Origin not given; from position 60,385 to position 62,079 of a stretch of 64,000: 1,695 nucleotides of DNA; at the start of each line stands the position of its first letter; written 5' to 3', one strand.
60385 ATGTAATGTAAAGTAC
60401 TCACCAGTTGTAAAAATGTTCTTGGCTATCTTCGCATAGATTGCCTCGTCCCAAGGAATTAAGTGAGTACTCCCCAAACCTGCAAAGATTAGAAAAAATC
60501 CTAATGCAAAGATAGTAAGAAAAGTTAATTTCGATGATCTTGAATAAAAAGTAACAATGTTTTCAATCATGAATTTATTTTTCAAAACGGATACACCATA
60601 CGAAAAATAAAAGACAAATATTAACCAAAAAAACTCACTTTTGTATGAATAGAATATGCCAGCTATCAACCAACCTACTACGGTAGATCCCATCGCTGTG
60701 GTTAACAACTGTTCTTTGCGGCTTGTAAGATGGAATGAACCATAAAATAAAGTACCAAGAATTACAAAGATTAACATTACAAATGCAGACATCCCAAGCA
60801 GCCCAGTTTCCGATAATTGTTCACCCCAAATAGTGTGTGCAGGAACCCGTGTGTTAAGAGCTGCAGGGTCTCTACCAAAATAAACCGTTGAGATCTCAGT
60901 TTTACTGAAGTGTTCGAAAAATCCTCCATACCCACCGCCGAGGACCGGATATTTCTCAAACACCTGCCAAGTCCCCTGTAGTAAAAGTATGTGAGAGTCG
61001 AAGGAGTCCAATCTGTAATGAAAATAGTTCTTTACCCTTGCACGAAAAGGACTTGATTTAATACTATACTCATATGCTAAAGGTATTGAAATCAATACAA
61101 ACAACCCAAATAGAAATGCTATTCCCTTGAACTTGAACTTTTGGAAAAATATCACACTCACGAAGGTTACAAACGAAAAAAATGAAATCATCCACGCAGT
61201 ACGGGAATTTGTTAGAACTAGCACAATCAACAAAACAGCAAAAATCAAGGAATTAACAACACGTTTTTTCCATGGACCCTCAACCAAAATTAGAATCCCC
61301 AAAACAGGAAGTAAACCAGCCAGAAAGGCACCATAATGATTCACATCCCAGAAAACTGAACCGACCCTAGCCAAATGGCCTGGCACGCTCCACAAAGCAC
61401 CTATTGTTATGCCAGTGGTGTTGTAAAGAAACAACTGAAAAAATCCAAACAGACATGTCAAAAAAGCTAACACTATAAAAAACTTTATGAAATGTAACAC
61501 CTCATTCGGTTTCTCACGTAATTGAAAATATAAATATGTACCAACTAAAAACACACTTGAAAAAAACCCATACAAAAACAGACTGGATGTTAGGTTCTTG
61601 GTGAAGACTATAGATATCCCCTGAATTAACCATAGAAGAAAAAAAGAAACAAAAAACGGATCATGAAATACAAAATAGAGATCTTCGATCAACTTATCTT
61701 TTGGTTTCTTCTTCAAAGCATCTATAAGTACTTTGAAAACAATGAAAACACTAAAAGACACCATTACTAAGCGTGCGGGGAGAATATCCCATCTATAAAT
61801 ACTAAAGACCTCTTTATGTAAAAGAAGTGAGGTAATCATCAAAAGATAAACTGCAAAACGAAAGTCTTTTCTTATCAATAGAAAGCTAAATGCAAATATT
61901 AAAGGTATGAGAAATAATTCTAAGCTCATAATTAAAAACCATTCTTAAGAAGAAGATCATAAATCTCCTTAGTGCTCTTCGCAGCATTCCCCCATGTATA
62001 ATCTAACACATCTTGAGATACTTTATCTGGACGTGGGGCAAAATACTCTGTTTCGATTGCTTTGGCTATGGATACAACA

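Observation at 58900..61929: Single-polypeptide fusion of a Wzy_C (O-antigen ligase/polymerase-like) domain to a GT-C ArnT/PMT-like glycosyltransferase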

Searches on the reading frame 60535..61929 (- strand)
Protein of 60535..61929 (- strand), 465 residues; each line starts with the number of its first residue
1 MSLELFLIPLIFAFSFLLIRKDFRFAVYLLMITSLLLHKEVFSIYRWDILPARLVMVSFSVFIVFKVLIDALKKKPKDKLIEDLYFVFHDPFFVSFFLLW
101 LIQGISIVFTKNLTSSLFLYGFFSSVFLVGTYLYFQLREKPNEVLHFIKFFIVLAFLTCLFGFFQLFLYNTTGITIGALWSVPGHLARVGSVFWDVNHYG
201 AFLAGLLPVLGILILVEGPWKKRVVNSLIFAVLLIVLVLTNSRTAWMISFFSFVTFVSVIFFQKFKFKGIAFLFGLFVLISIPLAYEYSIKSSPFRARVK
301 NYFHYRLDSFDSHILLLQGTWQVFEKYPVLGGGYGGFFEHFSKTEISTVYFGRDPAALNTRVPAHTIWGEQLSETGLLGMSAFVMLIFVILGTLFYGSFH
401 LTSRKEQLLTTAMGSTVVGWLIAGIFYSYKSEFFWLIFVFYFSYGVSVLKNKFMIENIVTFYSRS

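Call 30: search_protein_representatives(protein=window:60535-61929:-)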
Query: 465 residues. Proteins with E-value up to 0.001 (for the whole library): 367; up to 1e-10: 105; up to 1e-30: 57. The best 150 are listed.
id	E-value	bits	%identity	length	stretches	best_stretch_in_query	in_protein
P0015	6.3e-148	510.3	52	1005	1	1-463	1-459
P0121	3.5e-130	451.8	49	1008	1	3-453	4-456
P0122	2.7e-128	445.6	49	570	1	1-461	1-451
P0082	1.0e-126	440.3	47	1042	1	2-453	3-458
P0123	1.4e-123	430.0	45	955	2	1-452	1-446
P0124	3.0e-121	422.3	46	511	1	2-460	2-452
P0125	5.8e-120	418.1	48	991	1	3-460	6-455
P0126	7.0e-113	394.7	42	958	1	1-453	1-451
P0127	1.2e-108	380.8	51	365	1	2-361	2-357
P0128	1.6e-106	373.8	42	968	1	4-450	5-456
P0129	6.9e-102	358.5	41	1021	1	3-462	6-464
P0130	9.7e-102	358.0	42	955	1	2-460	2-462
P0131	1.6e-92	327.6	42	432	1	3-435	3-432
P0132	1.8e-85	304.3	39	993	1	4-451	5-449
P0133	1.2e-79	285.1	42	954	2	186-463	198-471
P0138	3.6e-62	227.5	32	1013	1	7-453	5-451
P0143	6.6e-56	206.9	36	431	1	4-440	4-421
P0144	4.1e-55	204.3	34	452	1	7-442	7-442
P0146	3.6e-53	197.9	31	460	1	6-438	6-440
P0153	4.3e-43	164.6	32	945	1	11-459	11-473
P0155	2.5e-40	155.5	27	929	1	4-449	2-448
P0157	9.8e-38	147.0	34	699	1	20-456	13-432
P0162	1.1e-35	140.2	31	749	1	25-440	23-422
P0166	2.0e-33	132.8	32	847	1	14-451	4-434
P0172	2.0e-31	126.1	28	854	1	26-452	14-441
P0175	8.5e-31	124.1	29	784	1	28-457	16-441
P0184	1.8e-28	116.4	38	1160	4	293-404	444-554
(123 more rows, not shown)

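Call 31: search_protein_families(library=pfam, proteins=[P0157, P0162, P0166, P0172, P0175, P0144, P0146, P0184, P0155, P0138], max_evalue=0.01)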
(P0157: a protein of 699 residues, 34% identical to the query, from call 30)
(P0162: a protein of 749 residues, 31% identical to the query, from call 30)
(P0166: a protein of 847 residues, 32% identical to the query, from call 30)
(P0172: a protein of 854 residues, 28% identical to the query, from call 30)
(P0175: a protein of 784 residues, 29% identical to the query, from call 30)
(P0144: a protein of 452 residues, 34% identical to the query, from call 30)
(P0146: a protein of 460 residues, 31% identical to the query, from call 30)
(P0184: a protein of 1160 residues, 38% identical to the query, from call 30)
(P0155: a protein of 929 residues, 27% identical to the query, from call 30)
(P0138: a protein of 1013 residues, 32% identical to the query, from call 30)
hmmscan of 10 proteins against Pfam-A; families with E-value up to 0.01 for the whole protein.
P0157 (699 aa): 1 family
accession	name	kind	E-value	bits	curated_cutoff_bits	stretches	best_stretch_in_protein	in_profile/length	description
PF04932.20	Wzy_C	-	2e-16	60.5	31.7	1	207-362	1-149/149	O-Antigen ligase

P0162 (749 aa): 1 family
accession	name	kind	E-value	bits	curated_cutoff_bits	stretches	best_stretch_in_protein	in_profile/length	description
PF04932.20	Wzy_C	-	8.9e-12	45.5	31.7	1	215-370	2-149/149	O-Antigen ligase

P0166 (847 aa): 2 families
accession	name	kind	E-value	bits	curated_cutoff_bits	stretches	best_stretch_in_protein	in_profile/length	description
PF04932.20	Wzy_C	-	1.3e-19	70.9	31.7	1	216-367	3-149/149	O-Antigen ligase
PF13231.12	PMT_2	-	2.4e-09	38.1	26.1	1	517-675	2-157/160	Dolichyl-phosphate-mannose-protein mannosyltransferase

P0172 (854 aa): 1 family
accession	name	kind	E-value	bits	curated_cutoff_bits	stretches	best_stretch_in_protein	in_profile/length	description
PF04932.20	Wzy_C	-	1.4e-14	54.6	31.7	1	216-371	2-149/149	O-Antigen ligase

P0175 (784 aa): 2 families
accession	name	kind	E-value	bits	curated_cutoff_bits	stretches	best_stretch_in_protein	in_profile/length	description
PF04932.20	Wzy_C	-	1.4e-15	57.8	31.7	1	217-368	3-149/149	O-Antigen ligase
PF13231.12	PMT_2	-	3.6e-06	27.7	26.1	1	522-677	2-160/160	Dolichyl-phosphate-mannose-protein mannosyltransferase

P0144 (452 aa): 1 family
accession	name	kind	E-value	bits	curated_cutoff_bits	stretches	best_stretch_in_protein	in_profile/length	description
PF04932.20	Wzy_C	-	6.1e-14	52.5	31.7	1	234-388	3-149/149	O-Antigen ligase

P0146 (460 aa): 1 family
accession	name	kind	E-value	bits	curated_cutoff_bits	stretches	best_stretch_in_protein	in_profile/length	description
PF04932.20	Wzy_C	-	2.3e-14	53.9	31.7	1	232-386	2-148/149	O-Antigen ligase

P0184 (1160 aa): 3 families
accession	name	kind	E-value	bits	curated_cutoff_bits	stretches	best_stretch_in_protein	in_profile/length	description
PF13231.12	PMT_2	-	3.9e-16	60.1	26.1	1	706-849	2-132/160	Dolichyl-phosphate-mannose-protein mannosyltransferase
PF02366.24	PMT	-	1.1e-12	48.5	22.7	1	655-859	3-212/245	Dolichyl-phosphate-mannose-protein mannosyltransferase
PF04932.20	Wzy_C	-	1.7e-07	31.6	31.7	1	336-533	2-148/149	O-Antigen ligase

P0155 (929 aa): 3 families
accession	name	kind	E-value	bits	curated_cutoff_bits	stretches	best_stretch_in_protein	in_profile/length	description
PF13231.12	PMT_2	-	3e-19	70.2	26.1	1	516-668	2-157/160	Dolichyl-phosphate-mannose-protein mannosyltransferase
PF04932.20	Wzy_C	-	2.1e-14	54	31.7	1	233-384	5-149/149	O-Antigen ligase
PF02366.24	PMT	-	3.2e-11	43.7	22.7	1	510-677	56-232/245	Dolichyl-phosphate-mannose-protein mannosyltransferase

P0138 (1013 aa): 3 families
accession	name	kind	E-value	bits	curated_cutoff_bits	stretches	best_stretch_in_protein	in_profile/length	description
PF13231.12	PMT_2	-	9.4e-19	68.6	26.1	1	524-661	2-132/160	Dolichyl-phosphate-mannose-protein mannosyltransferase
PF02366.24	PMT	-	3.2e-17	63.3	22.7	1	512-687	50-233/245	Dolichyl-phosphate-mannose-protein mannosyltransferase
PF04932.20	Wzy_C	-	2.4e-16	60.3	31.7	1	229-382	3-149/149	O-Antigen ligase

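Call 52: search_solved_structures(query=A2, max_evalue=10, show_alignments=3)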
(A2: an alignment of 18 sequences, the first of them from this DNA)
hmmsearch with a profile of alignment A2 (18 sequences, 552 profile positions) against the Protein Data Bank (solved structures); distinct sequences matched with E-value up to 10: 3.
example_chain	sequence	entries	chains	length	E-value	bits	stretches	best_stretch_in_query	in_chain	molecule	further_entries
7tpg_B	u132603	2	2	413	1.1e-06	31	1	219-422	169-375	Putative cell surface polysaccharide polymerase/ligase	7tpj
6b85_J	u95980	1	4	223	5.4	8.9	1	53-132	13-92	TMHC4_R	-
11kc_A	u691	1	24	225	5.5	8.9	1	53-132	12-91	Designed nanoparticle O43-TM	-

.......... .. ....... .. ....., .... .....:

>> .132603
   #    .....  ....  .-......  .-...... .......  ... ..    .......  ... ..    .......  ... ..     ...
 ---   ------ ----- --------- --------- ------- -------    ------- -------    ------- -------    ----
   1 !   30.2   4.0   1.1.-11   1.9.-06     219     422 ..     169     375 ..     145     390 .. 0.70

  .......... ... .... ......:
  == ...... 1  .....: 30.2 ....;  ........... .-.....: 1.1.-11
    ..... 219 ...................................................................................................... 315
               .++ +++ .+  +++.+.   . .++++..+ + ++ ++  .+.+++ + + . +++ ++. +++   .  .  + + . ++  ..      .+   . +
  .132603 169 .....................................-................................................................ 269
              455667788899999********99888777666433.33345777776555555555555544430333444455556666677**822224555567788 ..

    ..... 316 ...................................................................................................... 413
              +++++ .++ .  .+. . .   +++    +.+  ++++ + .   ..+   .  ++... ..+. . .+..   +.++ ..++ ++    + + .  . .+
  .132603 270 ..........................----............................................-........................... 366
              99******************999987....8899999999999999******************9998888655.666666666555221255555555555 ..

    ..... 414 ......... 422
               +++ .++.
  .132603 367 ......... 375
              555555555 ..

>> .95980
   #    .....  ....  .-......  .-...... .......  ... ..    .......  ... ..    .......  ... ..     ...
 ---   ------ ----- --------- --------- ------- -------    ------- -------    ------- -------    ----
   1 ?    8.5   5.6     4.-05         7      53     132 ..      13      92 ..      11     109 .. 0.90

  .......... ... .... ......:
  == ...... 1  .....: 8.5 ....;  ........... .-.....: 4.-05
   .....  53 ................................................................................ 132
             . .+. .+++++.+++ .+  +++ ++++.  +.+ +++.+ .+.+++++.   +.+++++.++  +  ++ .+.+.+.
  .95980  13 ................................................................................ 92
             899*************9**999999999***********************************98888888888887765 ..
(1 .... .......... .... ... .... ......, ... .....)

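Call 83: list_cluster_members(proteins=[P0138, P0155, P0166, P0175, P0157, P0162, P0144, P0146, P0184, P0153])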
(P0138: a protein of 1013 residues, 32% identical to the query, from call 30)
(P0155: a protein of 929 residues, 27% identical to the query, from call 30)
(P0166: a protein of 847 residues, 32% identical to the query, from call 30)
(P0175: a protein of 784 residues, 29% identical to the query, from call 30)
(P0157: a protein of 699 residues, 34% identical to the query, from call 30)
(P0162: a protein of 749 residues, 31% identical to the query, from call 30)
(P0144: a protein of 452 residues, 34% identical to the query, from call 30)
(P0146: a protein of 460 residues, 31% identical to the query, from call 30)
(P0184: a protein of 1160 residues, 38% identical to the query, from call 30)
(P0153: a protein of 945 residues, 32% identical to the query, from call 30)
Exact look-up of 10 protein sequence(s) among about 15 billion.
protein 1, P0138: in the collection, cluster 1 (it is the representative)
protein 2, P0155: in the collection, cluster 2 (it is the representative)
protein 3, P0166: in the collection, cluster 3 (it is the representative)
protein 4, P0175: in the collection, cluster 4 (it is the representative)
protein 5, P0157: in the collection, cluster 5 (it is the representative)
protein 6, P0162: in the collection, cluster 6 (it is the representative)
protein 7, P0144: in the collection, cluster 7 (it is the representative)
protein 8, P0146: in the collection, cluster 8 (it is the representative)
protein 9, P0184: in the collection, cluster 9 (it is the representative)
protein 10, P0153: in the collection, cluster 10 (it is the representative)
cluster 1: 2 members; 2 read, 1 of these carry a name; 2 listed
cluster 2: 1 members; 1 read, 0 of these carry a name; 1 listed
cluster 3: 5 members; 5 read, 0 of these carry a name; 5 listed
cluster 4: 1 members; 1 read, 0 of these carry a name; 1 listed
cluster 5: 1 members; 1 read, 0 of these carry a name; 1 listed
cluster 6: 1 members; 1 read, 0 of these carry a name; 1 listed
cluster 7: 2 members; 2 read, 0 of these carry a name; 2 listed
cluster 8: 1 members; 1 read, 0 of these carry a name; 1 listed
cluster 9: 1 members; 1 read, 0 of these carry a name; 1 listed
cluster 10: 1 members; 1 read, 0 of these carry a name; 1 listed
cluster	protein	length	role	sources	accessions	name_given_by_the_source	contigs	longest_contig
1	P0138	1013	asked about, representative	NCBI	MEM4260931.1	MAG: glycosyltransferase family 39 protein, partial [Candidatus Woesearchaeota archaeon]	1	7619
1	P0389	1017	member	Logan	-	-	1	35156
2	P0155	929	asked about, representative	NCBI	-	-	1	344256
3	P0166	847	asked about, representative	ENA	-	-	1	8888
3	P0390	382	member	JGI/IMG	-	-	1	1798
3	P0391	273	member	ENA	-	-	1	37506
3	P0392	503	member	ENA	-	-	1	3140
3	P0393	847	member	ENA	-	-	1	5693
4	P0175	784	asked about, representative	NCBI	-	-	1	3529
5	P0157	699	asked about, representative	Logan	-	-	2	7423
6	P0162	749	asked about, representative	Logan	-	-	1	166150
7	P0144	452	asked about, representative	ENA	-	-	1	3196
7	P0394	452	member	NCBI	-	-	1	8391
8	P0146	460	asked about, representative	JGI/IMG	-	-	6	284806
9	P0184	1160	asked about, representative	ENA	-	-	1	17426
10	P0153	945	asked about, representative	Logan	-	-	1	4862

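Call 98: find_encoding_contigs(protein=P0146, flank=6000, max_places=2)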
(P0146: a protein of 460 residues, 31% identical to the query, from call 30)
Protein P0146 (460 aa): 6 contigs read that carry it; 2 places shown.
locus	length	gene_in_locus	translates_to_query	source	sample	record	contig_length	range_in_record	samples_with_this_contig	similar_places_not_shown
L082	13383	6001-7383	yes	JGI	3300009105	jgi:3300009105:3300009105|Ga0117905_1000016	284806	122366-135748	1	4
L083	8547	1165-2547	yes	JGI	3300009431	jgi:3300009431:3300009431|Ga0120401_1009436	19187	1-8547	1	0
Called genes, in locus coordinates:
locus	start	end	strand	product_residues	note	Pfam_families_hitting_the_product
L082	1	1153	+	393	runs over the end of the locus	PF00534:Glycos_transf_1, PF13692:Glyco_trans_1_4, PF13524:Glyco_trans_1_2 (weak)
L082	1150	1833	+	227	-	PF00535:Glycos_transf_2, PF10111:Glyco_tranf_2_2, PF13641:Glyco_tranf_2_3 (weak)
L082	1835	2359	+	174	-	PF00710:Asparaginase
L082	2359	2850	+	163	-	PF06185:YecM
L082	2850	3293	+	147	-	PF04191:PEMT, PF04140:ICMT (weak)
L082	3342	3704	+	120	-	PF00903:Glyoxalase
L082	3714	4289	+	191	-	PF01928:CYTH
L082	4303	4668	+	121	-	-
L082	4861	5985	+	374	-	PF13477:Glyco_trans_4_2, PF13439:Glyco_transf_4, PF13579:Glyco_trans_4_4, PF02350:Epimerase_2 (weak), PF00534:Glycos_transf_1, PF13692:Glyco_trans_1_4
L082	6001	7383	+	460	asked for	PF04932:Wzy_C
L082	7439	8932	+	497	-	PF02366:PMT, PF13231:PMT_2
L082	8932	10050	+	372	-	PF00534:Glycos_transf_1, PF13692:Glyco_trans_1_4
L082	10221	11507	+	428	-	PF04932:Wzy_C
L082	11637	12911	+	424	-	PF01943:Polysacc_synt, PF13440:Polysacc_synt_3, PF03023:MurJ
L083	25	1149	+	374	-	PF13477:Glyco_trans_4_2, PF13439:Glyco_transf_4, PF13579:Glyco_trans_4_4, PF02350:Epimerase_2 (weak), PF00534:Glycos_transf_1, PF13692:Glyco_trans_1_4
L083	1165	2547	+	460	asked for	PF04932:Wzy_C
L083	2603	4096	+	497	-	PF02366:PMT, PF13231:PMT_2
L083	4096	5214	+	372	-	PF00534:Glycos_transf_1, PF13692:Glyco_trans_1_4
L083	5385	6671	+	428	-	PF04932:Wzy_C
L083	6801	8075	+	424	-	PF01943:Polysacc_synt, PF13440:Polysacc_synt_3, PF03023:MurJ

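Call 101: find_encoding_contigs(protein=P0144, flank=5000, max_places=2)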
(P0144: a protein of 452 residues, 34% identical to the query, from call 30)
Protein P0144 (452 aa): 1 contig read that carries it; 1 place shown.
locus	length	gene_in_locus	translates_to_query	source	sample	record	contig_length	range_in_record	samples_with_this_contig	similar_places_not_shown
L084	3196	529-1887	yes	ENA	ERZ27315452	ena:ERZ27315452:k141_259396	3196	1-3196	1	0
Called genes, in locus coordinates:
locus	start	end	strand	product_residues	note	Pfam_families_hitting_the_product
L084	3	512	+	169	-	?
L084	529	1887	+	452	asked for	PF04932:Wzy_C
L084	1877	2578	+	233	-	PF02366:PMT, PF13231:PMT_2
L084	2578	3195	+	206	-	?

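Call 102: find_encoding_contigs(protein=P0143, flank=5000, max_places=2)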
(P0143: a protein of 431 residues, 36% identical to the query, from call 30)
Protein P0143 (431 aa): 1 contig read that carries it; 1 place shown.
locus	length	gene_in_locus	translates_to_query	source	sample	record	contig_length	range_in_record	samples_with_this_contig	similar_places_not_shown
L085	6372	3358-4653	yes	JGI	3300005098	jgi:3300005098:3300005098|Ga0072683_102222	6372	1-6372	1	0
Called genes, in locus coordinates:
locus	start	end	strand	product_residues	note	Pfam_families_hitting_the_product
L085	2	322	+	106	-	?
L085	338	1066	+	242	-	PF00535:Glycos_transf_2, PF13641:Glyco_tranf_2_3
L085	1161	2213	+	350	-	PF13439:Glyco_transf_4, PF13477:Glyco_trans_4_2 (weak), PF13579:Glyco_trans_4_4, PF20706:GT4-conflict, PF00534:Glycos_transf_1, PF13692:Glyco_trans_1_4, PF13524:Glyco_trans_1_2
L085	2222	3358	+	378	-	PF13439:Glyco_transf_4 (faint), PF00534:Glycos_transf_1, PF13692:Glyco_trans_1_4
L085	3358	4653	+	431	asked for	PF04932:Wzy_C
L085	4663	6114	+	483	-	PF02366:PMT, PF13231:PMT_2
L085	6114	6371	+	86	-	?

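Call 103: find_homologous_proteins(query=P0146, max_evalue=1e-20)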
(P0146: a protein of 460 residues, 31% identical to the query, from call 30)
Query P0146 (460 aa): 7 proteins with E <= 1e-20 among 8000 candidates.
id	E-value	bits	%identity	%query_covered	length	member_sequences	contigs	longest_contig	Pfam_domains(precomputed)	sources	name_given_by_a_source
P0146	1.5e-290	982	100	100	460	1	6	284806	PF04932.21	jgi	-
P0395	4.1e-79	285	42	80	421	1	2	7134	PF04932.21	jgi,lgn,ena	-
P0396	6.1e-77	278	39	92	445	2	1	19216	PF04932.21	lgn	-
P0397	6.7e-77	278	39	93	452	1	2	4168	PF04932.21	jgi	-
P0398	1.1e-75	274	44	81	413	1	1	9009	PF04932.21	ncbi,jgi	-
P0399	4.5e-72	262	41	90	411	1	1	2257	PF04932.21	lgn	-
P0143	1.1e-69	254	40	92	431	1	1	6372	PF04932.21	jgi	-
